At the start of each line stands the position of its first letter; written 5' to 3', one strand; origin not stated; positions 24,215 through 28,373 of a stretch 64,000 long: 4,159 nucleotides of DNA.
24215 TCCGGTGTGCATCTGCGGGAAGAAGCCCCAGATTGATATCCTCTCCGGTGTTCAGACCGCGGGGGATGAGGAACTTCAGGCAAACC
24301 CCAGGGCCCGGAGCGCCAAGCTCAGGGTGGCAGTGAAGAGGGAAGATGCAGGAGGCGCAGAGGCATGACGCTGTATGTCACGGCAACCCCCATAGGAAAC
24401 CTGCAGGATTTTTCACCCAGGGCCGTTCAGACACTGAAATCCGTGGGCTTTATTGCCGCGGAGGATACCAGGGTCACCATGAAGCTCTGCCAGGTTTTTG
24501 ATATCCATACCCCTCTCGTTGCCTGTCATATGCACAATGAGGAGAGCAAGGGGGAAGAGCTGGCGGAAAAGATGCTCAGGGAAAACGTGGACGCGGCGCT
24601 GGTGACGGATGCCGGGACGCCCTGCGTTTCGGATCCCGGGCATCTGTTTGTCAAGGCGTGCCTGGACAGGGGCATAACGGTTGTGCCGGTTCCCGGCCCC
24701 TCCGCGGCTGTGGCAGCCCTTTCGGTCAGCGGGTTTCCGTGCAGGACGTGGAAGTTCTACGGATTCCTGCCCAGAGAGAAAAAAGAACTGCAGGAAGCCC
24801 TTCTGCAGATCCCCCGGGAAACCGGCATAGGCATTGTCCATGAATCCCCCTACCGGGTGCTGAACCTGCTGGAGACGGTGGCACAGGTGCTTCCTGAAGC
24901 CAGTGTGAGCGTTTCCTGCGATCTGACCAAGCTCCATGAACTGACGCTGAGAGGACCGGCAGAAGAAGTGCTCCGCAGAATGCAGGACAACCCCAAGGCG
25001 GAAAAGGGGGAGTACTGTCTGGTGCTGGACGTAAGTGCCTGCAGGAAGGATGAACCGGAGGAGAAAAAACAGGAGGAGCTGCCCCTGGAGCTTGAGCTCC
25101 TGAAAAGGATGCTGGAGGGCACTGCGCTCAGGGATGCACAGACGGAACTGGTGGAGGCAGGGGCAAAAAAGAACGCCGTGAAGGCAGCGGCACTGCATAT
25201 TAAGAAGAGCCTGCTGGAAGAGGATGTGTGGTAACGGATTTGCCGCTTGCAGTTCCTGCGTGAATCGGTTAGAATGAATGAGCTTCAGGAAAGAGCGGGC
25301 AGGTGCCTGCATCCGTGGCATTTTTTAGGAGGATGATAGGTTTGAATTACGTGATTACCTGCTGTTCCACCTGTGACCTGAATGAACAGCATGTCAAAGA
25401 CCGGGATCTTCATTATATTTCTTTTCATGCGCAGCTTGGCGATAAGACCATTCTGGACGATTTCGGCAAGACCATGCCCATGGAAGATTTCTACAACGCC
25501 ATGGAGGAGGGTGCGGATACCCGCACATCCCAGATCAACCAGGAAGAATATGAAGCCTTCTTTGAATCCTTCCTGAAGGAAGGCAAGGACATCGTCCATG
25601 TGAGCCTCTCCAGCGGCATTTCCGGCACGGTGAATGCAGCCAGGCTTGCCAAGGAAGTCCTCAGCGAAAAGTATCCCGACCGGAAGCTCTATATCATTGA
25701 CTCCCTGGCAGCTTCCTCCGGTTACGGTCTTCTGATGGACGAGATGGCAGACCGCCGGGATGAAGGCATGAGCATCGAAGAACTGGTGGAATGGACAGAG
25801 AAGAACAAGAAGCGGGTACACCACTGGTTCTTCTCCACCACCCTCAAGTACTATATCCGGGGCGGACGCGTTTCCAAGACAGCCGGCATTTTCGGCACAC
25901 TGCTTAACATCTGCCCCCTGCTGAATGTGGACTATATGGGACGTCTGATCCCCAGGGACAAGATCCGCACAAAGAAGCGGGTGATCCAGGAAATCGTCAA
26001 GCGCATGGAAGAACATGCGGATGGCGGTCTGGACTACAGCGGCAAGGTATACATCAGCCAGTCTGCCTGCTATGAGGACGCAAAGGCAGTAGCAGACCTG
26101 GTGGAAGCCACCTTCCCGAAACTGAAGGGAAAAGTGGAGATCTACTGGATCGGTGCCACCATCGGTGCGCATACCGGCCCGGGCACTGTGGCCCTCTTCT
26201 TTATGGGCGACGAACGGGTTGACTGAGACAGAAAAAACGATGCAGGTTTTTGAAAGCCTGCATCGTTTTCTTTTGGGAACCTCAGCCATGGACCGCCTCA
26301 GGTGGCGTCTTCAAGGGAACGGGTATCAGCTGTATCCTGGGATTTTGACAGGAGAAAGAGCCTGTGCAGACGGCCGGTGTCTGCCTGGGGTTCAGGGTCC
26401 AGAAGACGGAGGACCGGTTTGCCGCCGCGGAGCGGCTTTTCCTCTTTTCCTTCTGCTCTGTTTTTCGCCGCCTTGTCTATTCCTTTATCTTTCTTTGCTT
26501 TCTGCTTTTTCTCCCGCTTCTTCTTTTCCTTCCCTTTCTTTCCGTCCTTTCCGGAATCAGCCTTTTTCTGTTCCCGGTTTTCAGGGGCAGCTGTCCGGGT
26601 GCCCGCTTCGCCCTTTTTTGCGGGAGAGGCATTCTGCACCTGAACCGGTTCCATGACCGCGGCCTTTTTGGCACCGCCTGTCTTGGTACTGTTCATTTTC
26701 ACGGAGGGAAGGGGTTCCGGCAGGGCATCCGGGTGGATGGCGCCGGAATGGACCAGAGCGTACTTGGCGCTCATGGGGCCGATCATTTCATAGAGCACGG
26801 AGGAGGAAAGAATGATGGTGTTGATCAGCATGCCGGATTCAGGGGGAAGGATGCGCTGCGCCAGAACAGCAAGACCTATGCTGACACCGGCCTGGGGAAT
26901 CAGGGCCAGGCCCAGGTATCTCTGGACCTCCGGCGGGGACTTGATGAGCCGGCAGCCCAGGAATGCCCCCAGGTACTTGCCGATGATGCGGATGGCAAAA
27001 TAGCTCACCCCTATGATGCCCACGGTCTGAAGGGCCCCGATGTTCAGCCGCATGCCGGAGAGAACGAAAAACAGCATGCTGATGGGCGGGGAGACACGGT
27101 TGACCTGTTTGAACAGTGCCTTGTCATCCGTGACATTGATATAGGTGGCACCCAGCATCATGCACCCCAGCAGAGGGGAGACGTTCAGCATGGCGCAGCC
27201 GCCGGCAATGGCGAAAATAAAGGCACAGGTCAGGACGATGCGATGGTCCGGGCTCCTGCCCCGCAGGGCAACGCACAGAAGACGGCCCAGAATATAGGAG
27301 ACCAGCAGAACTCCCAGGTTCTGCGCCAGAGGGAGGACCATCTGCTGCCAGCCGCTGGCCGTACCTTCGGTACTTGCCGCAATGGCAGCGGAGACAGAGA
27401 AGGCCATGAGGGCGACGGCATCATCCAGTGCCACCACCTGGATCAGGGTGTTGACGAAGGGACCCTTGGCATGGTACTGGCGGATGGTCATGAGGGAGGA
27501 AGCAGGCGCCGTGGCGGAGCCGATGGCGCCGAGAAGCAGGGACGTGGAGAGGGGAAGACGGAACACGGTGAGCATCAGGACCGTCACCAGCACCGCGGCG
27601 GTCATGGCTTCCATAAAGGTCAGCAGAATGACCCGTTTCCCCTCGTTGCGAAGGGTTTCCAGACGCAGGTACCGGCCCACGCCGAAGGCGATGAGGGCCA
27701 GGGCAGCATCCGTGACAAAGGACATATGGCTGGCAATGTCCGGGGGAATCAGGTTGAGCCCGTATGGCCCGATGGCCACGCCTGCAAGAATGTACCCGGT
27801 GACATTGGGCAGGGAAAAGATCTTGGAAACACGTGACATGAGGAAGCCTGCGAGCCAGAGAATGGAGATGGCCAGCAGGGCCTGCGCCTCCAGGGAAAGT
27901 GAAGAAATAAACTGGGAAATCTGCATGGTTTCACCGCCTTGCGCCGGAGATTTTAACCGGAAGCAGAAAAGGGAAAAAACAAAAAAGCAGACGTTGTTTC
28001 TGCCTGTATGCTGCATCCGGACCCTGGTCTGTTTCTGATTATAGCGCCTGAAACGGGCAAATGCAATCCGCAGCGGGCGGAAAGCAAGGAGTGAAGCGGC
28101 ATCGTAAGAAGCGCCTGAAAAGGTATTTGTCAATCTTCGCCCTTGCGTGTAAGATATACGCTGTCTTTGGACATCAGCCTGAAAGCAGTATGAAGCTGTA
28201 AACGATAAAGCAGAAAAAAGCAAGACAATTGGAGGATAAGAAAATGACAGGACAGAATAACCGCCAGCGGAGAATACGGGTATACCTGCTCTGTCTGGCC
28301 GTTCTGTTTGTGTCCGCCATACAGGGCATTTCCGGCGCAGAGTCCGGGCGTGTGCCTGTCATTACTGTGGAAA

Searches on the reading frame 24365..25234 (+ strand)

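Call 27: search_protein_families(library=pfam, proteins=[window:24365-25234:+], max_evalue=0.00001)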
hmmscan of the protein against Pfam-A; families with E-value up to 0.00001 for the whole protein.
window:24365-25234:+ (289 aa): 1 family
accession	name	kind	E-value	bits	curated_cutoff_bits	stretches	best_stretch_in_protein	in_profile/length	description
PF00590.25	TP_methylase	-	4.2e-21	76.3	27.8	1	2-202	1-211/212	Tetrapyrrole (Corrin/Porphyrin) Methylases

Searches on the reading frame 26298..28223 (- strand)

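Call 62: search_protein_families(library=pfam, proteins=[window:26298-28223:-], max_evalue=0.00001)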
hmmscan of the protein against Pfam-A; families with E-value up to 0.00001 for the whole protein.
window:26298-28223:- (641 aa): 1 family
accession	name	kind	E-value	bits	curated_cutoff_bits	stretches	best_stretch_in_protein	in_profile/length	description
PF00999.27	Na_H_Exchanger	-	3.1e-33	115.6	26.2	1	127-473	9-357/375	Sodium/hydrogen exchanger, transmembrane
